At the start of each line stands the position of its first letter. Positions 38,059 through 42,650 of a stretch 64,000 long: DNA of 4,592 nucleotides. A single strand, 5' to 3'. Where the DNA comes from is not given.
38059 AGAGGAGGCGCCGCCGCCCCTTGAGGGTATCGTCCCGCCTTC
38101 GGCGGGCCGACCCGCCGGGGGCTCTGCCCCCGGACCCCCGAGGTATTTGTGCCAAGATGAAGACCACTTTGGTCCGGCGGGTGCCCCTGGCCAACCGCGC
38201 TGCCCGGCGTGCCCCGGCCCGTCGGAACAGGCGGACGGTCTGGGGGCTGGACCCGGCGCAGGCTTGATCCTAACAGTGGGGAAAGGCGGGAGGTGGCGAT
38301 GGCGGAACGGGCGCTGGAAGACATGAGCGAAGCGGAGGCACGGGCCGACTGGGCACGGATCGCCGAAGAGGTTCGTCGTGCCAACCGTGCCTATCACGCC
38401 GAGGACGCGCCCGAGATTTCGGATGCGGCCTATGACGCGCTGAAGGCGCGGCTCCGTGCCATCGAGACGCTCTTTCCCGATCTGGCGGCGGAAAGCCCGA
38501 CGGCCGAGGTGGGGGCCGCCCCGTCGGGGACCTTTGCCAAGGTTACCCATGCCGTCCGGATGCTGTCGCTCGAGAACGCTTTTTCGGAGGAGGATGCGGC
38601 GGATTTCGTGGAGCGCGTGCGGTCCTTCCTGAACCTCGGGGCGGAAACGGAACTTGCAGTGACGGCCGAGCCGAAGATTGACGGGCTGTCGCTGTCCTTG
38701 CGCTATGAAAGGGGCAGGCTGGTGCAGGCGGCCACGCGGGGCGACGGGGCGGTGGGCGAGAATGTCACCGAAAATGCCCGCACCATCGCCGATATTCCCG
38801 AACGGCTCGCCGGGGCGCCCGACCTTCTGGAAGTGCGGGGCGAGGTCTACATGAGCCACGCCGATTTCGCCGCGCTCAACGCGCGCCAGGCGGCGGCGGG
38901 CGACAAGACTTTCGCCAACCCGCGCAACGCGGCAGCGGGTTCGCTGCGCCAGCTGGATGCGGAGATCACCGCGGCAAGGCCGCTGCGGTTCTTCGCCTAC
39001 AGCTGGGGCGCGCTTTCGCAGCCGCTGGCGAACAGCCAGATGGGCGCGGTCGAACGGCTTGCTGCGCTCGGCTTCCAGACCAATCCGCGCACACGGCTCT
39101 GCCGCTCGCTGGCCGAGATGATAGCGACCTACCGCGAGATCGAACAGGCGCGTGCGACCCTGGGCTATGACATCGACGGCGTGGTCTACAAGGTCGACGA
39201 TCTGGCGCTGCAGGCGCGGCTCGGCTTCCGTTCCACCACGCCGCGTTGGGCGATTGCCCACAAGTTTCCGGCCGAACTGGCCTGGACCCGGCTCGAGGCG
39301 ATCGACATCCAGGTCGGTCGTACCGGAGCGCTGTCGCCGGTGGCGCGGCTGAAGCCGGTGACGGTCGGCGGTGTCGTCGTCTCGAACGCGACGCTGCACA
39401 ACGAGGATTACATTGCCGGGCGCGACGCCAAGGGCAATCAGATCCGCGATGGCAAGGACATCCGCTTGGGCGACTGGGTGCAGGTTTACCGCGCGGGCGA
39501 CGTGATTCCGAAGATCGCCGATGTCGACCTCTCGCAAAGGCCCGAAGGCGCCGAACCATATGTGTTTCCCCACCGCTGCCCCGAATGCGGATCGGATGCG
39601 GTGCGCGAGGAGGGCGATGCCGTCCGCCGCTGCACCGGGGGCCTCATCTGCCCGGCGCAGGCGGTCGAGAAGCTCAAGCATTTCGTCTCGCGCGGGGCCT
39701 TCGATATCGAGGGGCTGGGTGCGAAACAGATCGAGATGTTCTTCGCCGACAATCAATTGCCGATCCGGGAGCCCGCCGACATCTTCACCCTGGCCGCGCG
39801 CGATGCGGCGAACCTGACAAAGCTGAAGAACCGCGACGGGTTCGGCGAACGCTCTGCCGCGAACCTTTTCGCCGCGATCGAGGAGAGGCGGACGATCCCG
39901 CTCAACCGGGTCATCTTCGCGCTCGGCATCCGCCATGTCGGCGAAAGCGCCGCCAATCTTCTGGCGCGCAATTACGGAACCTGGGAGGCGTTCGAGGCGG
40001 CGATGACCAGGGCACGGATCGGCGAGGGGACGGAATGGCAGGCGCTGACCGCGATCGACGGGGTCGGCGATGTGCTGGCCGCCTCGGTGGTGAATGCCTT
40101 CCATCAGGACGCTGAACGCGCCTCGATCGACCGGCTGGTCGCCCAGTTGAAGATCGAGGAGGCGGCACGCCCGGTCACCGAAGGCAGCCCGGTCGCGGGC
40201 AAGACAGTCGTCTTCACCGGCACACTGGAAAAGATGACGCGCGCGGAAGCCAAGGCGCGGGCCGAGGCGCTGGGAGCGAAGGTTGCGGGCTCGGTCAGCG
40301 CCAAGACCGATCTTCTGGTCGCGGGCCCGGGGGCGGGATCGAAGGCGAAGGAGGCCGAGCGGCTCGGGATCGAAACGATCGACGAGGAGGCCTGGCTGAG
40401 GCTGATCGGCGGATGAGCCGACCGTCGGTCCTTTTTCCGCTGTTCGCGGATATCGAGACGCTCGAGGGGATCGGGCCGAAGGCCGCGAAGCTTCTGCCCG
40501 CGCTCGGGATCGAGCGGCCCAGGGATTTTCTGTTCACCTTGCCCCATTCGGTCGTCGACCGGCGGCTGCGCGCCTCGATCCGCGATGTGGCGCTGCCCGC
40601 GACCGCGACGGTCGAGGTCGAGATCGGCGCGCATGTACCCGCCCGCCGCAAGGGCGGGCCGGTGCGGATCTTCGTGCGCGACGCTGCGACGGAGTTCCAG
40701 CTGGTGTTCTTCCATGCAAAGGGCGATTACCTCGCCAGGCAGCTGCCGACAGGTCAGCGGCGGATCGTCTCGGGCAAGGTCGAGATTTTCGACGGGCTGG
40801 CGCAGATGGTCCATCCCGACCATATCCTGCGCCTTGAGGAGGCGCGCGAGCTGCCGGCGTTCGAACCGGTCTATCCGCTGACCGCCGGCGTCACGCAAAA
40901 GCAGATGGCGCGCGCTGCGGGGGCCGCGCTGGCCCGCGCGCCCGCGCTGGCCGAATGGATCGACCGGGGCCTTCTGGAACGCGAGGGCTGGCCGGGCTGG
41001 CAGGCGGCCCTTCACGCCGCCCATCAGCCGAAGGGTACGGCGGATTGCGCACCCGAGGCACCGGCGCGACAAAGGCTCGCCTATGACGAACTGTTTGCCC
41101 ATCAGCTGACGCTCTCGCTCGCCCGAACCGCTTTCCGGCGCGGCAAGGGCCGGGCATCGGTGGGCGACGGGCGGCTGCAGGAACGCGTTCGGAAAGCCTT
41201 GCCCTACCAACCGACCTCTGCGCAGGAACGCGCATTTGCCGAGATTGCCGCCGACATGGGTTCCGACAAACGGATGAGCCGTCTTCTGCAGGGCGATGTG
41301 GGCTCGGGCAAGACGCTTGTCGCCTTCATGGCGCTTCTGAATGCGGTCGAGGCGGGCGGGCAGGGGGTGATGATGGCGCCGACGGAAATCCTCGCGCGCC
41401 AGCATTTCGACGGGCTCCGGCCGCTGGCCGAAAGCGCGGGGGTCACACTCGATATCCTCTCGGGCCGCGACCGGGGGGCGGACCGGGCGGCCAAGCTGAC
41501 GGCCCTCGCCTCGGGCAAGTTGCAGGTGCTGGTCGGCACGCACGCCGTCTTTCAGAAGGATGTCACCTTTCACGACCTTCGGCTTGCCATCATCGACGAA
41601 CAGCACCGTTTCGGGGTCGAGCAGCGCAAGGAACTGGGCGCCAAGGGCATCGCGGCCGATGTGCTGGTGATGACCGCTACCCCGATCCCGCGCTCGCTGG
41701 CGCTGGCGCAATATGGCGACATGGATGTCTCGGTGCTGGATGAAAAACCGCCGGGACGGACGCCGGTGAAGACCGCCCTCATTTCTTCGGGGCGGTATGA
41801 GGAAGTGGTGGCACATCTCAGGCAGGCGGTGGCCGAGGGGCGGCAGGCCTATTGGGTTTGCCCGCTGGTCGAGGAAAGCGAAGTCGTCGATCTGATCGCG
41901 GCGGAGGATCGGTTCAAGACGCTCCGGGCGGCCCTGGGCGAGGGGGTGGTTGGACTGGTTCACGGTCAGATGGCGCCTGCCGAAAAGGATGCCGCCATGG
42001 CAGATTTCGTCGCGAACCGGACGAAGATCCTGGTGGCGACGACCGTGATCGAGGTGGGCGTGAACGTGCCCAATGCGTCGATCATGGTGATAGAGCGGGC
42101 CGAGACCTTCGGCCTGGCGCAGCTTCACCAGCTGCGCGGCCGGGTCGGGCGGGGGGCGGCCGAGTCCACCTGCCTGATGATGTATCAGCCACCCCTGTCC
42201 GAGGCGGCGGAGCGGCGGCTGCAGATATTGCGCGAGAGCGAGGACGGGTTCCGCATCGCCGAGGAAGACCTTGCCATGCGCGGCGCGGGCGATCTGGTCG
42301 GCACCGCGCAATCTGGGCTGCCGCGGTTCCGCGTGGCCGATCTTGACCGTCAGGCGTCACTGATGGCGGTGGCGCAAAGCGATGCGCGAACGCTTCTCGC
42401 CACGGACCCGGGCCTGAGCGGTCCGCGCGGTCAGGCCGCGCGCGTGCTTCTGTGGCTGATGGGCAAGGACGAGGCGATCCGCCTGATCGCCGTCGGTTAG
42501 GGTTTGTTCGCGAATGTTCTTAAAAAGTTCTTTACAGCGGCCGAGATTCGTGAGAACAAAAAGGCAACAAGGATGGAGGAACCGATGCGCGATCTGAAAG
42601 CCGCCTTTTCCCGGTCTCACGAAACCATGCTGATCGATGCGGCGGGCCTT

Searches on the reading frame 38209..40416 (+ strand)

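Call 60: search_protein_families(library=pfam, proteins=[window:38209-40416:+], max_evalue=0.00001)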
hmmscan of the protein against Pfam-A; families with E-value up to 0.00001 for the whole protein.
window:38209-40416:+ (735 aa): 5 families
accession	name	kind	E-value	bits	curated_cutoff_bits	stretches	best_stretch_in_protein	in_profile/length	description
PF01653.23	DNA_ligase_aden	-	1.8e-93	313.1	27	1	108-356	3-253/253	NAD-dependent DNA ligase adenylation domain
PF03120.22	DNA_ligase_OB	-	4.8e-29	100.5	32.9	1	360-446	2-77/79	NAD-dependent DNA ligase OB-fold domain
PF12826.13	HHH_2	-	5.2e-14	52.6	27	1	567-640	1-64/64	Helix-hairpin-helix motif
PF00533.33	BRCT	-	1.1e-11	45.3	21.3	1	661-732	5-77/78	BRCA1 C Terminus (BRCT) domain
PF03119.21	DNA_ligase_ZBD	-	1.6e-11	44.3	25.8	1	456-483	1-27/27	NAD-dependent DNA ligase C4 zinc finger domain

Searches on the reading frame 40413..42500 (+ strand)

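Call 60: search_protein_families(library=pfam, proteins=[window:40413-42500:+], max_evalue=0.00001)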
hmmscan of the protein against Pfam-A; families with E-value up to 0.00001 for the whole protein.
window:40413-42500:+ (695 aa): 6 families
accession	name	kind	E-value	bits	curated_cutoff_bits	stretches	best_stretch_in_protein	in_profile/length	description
PF00270.35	DEAD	-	6.3e-23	81.8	26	1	268-428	1-163/167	DEAD/DEAH box helicase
PF00271.37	Helicase_C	-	7.7e-18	65.2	23.5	1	469-580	6-108/110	Helicase conserved C-terminal domain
PF19833.4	RecG_dom3_C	-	1.5e-11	44.6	26.8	1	610-671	2-64/87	ATP-dependent DNA helicase RecG, domain 3, C-terminal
PF17191.10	RecG_wedge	-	1.1e-10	41.8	23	1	14-167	2-153/162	RecG wedge domain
PF04851.21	ResIII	-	1.4e-09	38.5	22.5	1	266-424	3-162/164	Type III restriction enzyme, res subunit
PF01336.31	tRNA_anti-codon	-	9.8e-06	25.9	27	0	78-136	12-71/75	OB-fold nucleic acid binding domain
